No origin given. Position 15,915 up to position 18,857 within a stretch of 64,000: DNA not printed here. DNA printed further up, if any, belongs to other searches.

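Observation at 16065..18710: Solitary TIR-NB-ARC-TPR STAND protein wedged between ilvE and cspA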

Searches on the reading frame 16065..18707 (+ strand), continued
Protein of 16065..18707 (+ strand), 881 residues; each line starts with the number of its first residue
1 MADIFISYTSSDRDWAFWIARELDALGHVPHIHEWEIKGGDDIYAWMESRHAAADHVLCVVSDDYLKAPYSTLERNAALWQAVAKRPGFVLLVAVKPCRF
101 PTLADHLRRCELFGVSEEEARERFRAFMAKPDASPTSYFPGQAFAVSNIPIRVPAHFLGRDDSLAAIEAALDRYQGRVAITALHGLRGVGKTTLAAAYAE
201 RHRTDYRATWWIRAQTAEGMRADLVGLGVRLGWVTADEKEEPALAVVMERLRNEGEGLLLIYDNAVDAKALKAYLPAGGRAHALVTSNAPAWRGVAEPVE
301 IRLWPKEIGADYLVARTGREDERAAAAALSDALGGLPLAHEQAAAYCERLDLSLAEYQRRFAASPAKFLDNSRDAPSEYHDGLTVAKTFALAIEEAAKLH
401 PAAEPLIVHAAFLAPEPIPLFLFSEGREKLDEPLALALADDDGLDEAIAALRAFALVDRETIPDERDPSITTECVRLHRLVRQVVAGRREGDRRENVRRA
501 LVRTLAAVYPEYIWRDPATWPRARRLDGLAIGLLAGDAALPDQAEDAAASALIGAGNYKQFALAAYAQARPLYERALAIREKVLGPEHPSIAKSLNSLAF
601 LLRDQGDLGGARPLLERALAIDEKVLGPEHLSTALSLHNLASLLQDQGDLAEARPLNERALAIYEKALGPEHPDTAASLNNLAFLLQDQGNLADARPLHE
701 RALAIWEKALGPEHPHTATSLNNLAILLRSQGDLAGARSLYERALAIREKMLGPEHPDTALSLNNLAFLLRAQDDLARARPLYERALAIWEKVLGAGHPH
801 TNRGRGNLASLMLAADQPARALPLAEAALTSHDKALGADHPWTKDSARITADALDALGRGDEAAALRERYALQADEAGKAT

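Call 12: find_homologous_proteins(query=window:16065-18707:+, max_evalue=1e-10)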
Query window:16065-18707:+ (881 aa): 1539 proteins with E <= 1e-10 among 8000 candidates; the best 120 are listed.
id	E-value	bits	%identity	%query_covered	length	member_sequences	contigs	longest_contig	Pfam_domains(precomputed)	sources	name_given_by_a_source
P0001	0.0e+0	1943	100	100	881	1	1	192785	PF04910.21,PF13431.13,PF13176.13,PF24885.2,PF13676.12,PF13191.13,PF13374.13,PF07721.21,PF17874.8,PF00515.35,PF13424.13,PF13432.13,PF13181.13,PF07719.24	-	-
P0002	0.0e+0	1766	69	98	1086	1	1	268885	PF04910.21,PF13431.13,PF07720.19,PF13176.13,PF24885.2,PF13428.13,PF13676.12,PF13191.13,PF13374.13,PF07721.21,PF14559.13,PF17874.8,PF00515.35,PF13424.13,PF13432.13,PF13181.13,PF07719.24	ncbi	-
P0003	0.0e+0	1690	68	97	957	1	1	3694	PF04910.21,PF07720.19,PF13176.13,PF24885.2,PF13428.13,PF13676.12,PF13374.13,PF07721.21,PF14559.13,PF17874.8,PF00515.35,PF13424.13,PF13432.13,PF13181.13,PF07719.24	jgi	jgi:tetratricopeptide (TPR) repeat protein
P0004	0.0e+0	1672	72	99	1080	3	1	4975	PF04910.21,PF13431.13,PF13176.13,PF24885.2,PF13428.13,PF13676.12,PF13191.13,PF13374.13,PF09396.16,PF07721.21,PF14559.13,PF17874.8,PF00515.35,PF13424.13,PF13432.13,PF13181.13,PF07719.24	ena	-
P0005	0.0e+0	1637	71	99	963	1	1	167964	PF04910.21,PF13431.13,PF13176.13,PF24885.2,PF13428.13,PF13676.12,PF13374.13,PF07721.21,PF14559.13,PF13371.13,PF17874.8,PF00515.35,PF13424.13,PF13432.13,PF13181.13,PF07719.24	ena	-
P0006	0.0e+0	1633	62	97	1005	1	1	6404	PF13431.13,PF13414.13,PF10952.16,PF13176.13,PF24885.2,PF13428.13,PF13676.12,PF13191.13,PF13374.13,PF14559.13,PF13371.13,PF17874.8,PF00515.35,PF13424.13,PF13432.13,PF13181.13,PF07719.24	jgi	jgi:tetratricopeptide (TPR) repeat protein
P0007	0.0e+0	1623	63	99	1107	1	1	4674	PF04910.21,PF13431.13,PF13176.13,PF24885.2,PF13428.13,PF13676.12,PF13374.13,PF07721.21,PF14559.13,PF17874.8,PF00515.35,PF22860.3,PF13424.13,PF13432.13,PF13181.13,PF07719.24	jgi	jgi:tetratricopeptide (TPR) repeat protein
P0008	0.0e+0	1597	65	99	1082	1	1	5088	PF04910.21,PF13431.13,PF07720.19,PF13176.13,PF24885.2,PF13428.13,PF13676.12,PF13191.13,PF13374.13,PF07721.21,PF14559.13,PF17874.8,PF00515.35,PF22860.3,PF12895.14,PF13424.13,PF13432.13,PF13181.13,PF07719.24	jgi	jgi:tetratricopeptide (TPR) repeat protein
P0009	0.0e+0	1595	68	97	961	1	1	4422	PF04910.21,PF13176.13,PF24885.2,PF13428.13,PF13676.12,PF13191.13,PF13374.13,PF07721.21,PF14559.13,PF17874.8,PF00515.35,PF13424.13,PF13432.13,PF13181.13,PF07719.24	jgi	jgi:tetratricopeptide (TPR) repeat protein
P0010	0.0e+0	1586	73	98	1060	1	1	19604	PF04910.21,PF13431.13,PF13414.13,PF13176.13,PF24885.2,PF13428.13,PF13676.12,PF13191.13,PF13374.13,PF07721.21,PF14559.13,PF17874.8,PF00515.35,PF13424.13,PF13432.13,PF13181.13,PF07719.24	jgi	jgi:tetratricopeptide (TPR) repeat protein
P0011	0.0e+0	1539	69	99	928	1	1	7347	PF13431.13,PF13176.13,PF24885.2,PF13428.13,PF13676.12,PF13374.13,PF07721.21,PF14559.13,PF17874.8,PF00515.35,PF13424.13,PF13432.13,PF13181.13,PF07719.24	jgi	jgi:tetratricopeptide (TPR) repeat protein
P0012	0.0e+0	1538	68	99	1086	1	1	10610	PF04910.21,PF13431.13,PF13176.13,PF24885.2,PF13428.13,PF13676.12,PF13374.13,PF07721.21,PF14559.13,PF17874.8,PF00515.35,PF13424.13,PF13432.13,PF13181.13,PF07719.24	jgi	jgi:tetratricopeptide (TPR) repeat protein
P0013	0.0e+0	1531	67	99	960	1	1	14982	PF13431.13,PF13176.13,PF24885.2,PF13428.13,PF13676.12,PF13191.13,PF13374.13,PF07721.21,PF14559.13,PF17874.8,PF00515.35,PF13424.13,PF13432.13,PF13181.13,PF07719.24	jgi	jgi:tetratricopeptide (TPR) repeat protein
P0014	0.0e+0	1529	74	95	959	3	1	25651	PF04910.21,PF13431.13,PF07720.19,PF13176.13,PF24885.2,PF13428.13,PF13676.12,PF13191.13,PF13374.13,PF07721.21,PF14559.13,PF17874.8,PF00515.35,PF13424.13,PF13432.13,PF13181.13,PF07719.24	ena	-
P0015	0.0e+0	1522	66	99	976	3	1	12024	PF04910.21,PF13431.13,PF13176.13,PF24885.2,PF13676.12,PF00931.29,PF13191.13,PF13374.13,PF07721.21,PF14559.13,PF17874.8,PF00515.35,PF13424.13,PF13432.13,PF13181.13,PF07719.24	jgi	jgi:tetratricopeptide (TPR) repeat protein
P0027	0.0e+0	1479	63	99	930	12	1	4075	PF17874.8,PF00515.35,PF13424.13,PF13176.13,PF24885.2,PF13432.13,PF13676.12,PF13181.13,PF07719.24,PF00931.29,PF13374.13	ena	-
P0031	0.0e+0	1467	64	98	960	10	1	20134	PF04910.21,PF13431.13,PF13176.13,PF24885.2,PF13428.13,PF13676.12,PF00931.29,PF13191.13,PF13374.13,PF07721.21,PF14559.13,PF17874.8,PF00515.35,PF13424.13,PF13432.13,PF13181.13,PF07719.24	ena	-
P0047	0.0e+0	1436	66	96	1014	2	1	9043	PF04910.21,PF13431.13,PF13176.13,PF24885.2,PF13428.13,PF13676.12,PF00931.29,PF13191.13,PF13374.13,PF07721.21,PF14559.13,PF17874.8,PF00515.35,PF13424.13,PF13432.13,PF13181.13,PF07719.24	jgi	jgi:tetratricopeptide (TPR) repeat protein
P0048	0.0e+0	1435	63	99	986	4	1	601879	PF04910.21,PF13431.13,PF13176.13,PF24885.2,PF13428.13,PF13676.12,PF13374.13,PF07721.21,PF14559.13,PF17874.8,PF00515.35,PF13424.13,PF13432.13,PF13181.13,PF07719.24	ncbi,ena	-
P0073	0.0e+0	1391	70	96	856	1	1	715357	PF04910.21,PF13431.13,PF10952.16,PF13176.13,PF24885.2,PF13428.13,PF13676.12,PF13374.13,PF07721.21,PF14559.13,PF17874.8,PF00515.35,PF13424.13,PF13432.13,PF13181.13,PF07719.24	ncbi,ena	-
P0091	0.0e+0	1373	66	99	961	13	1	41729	PF04910.21,PF13431.13,PF13176.13,PF24885.2,PF13676.12,PF00931.29,PF13191.13,PF13374.13,PF17874.8,PF00515.35,PF13424.13,PF13432.13,PF13181.13,PF07719.24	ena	-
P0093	0.0e+0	1371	65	99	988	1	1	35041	PF04910.21,PF13431.13,PF13414.13,PF23938.2,PF10952.16,PF13176.13,PF24885.2,PF13428.13,PF13676.12,PF25064.2,PF13191.13,PF13374.13,PF07721.21,PF14559.13,PF17874.8,PF00515.35,PF13424.13,PF28559.1,PF13432.13,PF13181.13,PF07719.24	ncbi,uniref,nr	ncbi:FxSxx-COOH system tetratricopeptide repeat protein [Methylobacterium sp. SyP6R]|uniref:FxSxx-CO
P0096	0.0e+0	1367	73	99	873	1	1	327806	PF04910.21,PF13431.13,PF13414.13,PF13176.13,PF24885.2,PF13676.12,PF13374.13,PF14559.13,PF17874.8,PF00515.35,PF13424.13,PF13432.13,PF13181.13,PF07719.24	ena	-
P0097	0.0e+0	1365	67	99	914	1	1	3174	PF04910.21,PF13431.13,PF13176.13,PF24885.2,PF13428.13,PF13676.12,PF00931.29,PF13191.13,PF13374.13,PF14559.13,PF17874.8,PF00515.35,PF13424.13,PF13432.13,PF13181.13,PF07719.24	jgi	jgi:tetratricopeptide (TPR) repeat protein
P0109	0.0e+0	1354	70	100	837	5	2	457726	PF13176.13,PF24885.2,PF13676.12,PF13191.13,PF13374.13,PF07721.21,PF14559.13,PF17874.8,PF00515.35,PF13424.13,PF13181.13,PF07719.24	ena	-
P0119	0.0e+0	1336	63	99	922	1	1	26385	PF13431.13,PF13176.13,PF24885.2,PF13428.13,PF13676.12,PF00931.29,PF13191.13,PF13374.13,PF14559.13,PF17874.8,PF00515.35,PF13424.13,PF13432.13,PF13181.13,PF07719.24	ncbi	-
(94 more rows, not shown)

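Call 13: find_encoding_contigs(protein=window:16065-18707:+, flank=10000, max_places=6)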
Protein window:16065-18707:+ (881 aa): no gene with exactly this product is on record in the collection.

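Call 24: find_encoding_contigs(protein=P0002, flank=8000, max_places=2)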
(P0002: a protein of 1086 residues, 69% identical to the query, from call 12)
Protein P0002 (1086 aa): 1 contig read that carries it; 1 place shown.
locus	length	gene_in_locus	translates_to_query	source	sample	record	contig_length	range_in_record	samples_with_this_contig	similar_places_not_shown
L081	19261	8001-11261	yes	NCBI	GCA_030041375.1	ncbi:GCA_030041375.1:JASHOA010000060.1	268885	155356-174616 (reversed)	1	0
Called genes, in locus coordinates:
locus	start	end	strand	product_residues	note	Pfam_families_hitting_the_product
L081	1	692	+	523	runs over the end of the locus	PF00005:ABC_tran, PF13304:AAA_21 (faint), PF00005:ABC_tran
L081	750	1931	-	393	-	PF02746:MR_MLE_N, PF13378:MR_MLE_C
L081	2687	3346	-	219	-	-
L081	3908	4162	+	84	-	-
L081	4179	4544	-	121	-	PF08808:RES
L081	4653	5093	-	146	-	PF09722:Xre_MbcA_ParS_C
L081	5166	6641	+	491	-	PF00370:FGGY_N, PF02782:FGGY_C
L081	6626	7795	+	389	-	PF07992:Pyr_redox_2, PF13738:Pyr_redox_3, PF00070:Pyr_redox (weak)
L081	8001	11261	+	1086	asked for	PF13676:TIR_2, PF13424:TPR_12, PF24885:TPR_NPHP3, PF13374:TPR_10, PF13424:TPR_12, PF13374:TPR_10, PF17874:TPR_MalT, PF13374:TPR_10, +35 more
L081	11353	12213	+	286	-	PF08501:Shikimate_dh_N, PF18317:SDH_C (weak)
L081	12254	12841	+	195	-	PF01121:CoaE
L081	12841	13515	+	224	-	PF00929:RNase_T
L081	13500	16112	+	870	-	PF00512:HisKA (faint), PF12860:PAS_7, PF13188:PAS_8 (weak), PF02518:HATPase_c, PF00072:Response_reg, PF06490:FleQ (faint), PF00072:Response_reg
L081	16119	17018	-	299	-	PF01063:Aminotran_4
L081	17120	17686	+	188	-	PF12802:MarR_2, PF01047:MarR, PF13463:HTH_27 (weak)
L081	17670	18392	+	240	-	PF00072:Response_reg, PF00486:Trans_reg_C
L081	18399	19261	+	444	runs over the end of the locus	PF00672:HAMP, PF00512:HisKA, PF02518:HATPase_c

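Call 25: find_encoding_contigs(protein=P0073, flank=8000, max_places=2)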
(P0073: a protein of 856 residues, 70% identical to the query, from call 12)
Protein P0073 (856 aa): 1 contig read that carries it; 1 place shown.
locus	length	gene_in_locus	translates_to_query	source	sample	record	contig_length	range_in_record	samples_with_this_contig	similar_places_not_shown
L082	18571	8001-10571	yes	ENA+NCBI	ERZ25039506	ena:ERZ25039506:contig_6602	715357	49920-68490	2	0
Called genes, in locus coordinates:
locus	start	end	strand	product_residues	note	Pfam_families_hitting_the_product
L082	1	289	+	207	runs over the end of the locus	PF00072:Response_reg, PF08281:Sigma70_r4_2 (weak), PF00196:GerE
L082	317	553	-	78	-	-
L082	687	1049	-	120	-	-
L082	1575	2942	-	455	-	-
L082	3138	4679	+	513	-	PF00924:MS_channel_2nd, PF00027:cNMP_binding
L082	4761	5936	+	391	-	PF01717:Meth_synt_2 (weak)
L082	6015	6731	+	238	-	PF00296:Bac_luciferase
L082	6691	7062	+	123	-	-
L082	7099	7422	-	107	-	PF00005:ABC_tran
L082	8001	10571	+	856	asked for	PF13676:TIR_2, PF13424:TPR_12, PF13374:TPR_10, PF24885:TPR_NPHP3, PF13374:TPR_10, PF13424:TPR_12, PF17874:TPR_MalT, PF13374:TPR_10, +20 more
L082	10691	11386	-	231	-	PF00005:ABC_tran, PF13304:AAA_21 (weak)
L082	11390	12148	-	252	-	-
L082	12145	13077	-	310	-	PF02653:BPD_transp_2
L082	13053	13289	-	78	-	-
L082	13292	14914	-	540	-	PF13646:HEAT_2 (faint), PF02653:BPD_transp_2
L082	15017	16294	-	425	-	PF13433:Peripla_BP_5, PF13458:Peripla_BP_6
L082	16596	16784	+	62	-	-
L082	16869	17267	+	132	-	PF13474:SnoaL_3, PF14534:DUF4440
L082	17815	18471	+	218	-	PF03330:DPBB_1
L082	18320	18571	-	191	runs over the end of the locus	PF02311:AraC_binding (weak), PF07883:Cupin_2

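Call 26: find_encoding_contigs(protein=P0093, flank=8000, max_places=2)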
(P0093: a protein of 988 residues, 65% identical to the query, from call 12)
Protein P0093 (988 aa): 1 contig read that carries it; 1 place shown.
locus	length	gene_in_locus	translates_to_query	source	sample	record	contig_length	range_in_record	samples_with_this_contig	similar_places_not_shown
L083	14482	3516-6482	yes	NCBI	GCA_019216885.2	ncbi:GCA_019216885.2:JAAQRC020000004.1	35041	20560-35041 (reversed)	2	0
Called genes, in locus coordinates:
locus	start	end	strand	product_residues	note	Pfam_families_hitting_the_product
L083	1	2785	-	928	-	PF13424:TPR_12, PF24885:TPR_NPHP3, PF13374:TPR_10, PF13424:TPR_12, PF24885:TPR_NPHP3, PF13374:TPR_10, PF13424:TPR_12, PF17874:TPR_MalT, +22 more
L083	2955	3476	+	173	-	PF18181:SLATT_1, PF14015:DUF4231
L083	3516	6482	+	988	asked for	PF13676:TIR_2, PF13191:AAA_16, PF13424:TPR_12, PF24885:TPR_NPHP3, PF13374:TPR_10, PF13424:TPR_12, PF13374:TPR_10, PF13424:TPR_12, +41 more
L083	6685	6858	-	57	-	-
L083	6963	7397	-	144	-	-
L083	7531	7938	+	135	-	PF02452:PemK_toxin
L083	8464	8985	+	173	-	-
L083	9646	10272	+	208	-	PF01656:CbiA, PF07015:VirC1 (weak), PF13614:AAA_31 (weak)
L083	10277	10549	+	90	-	PF20605:Antitox_RHH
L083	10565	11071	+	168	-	-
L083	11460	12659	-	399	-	-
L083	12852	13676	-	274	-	-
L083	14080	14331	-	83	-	PF01381:HTH_3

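Call 58: find_encoding_contigs(protein=P0048, flank=6000, max_places=1)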
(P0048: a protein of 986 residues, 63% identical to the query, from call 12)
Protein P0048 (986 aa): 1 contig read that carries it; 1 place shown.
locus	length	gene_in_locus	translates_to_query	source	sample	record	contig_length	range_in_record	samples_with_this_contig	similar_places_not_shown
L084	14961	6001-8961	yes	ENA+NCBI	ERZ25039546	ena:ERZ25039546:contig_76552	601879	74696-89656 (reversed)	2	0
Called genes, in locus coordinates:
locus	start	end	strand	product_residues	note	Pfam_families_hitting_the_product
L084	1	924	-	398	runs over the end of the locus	-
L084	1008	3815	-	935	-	PF00656:Peptidase_C14, PF08238:Sel1, PF23310:TPR_27 (faint), PF08238:Sel1, PF11020:DUF2610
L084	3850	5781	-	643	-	PF00656:Peptidase_C14, PF03781:FGE-sulfatase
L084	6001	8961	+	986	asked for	PF13676:TIR_2, PF13424:TPR_12, PF24885:TPR_NPHP3, PF13374:TPR_10, PF13424:TPR_12, PF24885:TPR_NPHP3, PF13374:TPR_10, PF13424:TPR_12, +27 more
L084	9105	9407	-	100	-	PF00216:Bac_DNA_binding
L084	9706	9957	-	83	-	-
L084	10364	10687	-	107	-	-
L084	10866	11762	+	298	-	PF04542:Sigma70_r2, PF22029:PhyR_sigma2 (faint), PF08281:Sigma70_r4_2, PF12680:SnoaL_2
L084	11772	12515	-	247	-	PF09084:NMT1, PF13379:NMT1_2 (faint)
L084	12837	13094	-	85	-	PF21834:DUF6894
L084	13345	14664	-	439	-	PF12146:Hydrolase_4 (faint)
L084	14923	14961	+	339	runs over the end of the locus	PF08450:SGL (faint), PF17170:DUF5128 (weak), PF01436:NHL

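Call 59: find_encoding_contigs(protein=P0109, flank=6000, max_places=1)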
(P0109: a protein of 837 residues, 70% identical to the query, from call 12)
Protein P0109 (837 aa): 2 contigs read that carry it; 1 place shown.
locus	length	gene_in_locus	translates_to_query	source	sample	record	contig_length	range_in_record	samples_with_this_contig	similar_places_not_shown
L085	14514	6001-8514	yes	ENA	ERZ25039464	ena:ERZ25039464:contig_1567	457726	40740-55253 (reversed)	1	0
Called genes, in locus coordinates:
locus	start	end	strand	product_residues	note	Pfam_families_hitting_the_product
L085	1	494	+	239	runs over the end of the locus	PF22483:Mu-transpos_C_2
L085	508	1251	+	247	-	PF01695:IstB_IS21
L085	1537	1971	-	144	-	PF13676:TIR_2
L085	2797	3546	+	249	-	-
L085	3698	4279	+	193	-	-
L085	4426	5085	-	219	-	-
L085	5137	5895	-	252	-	PF26468:GIY_YIG_3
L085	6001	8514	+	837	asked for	PF13676:TIR_2, PF17874:TPR_MalT, PF13424:TPR_12, PF24885:TPR_NPHP3, PF13374:TPR_10, PF13424:TPR_12, PF13374:TPR_10, PF13424:TPR_12, +12 more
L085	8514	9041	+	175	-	PF05014:Nuc_deoxyrib_tr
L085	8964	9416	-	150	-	-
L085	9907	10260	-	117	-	-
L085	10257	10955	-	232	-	PF01068:DNA_ligase_A_M, PF04679:DNA_ligase_A_C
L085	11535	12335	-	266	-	-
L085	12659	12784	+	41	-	-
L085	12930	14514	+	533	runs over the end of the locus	PF00239:Resolvase, PF07508:Recombinase, PF13408:Zn_ribbon_recom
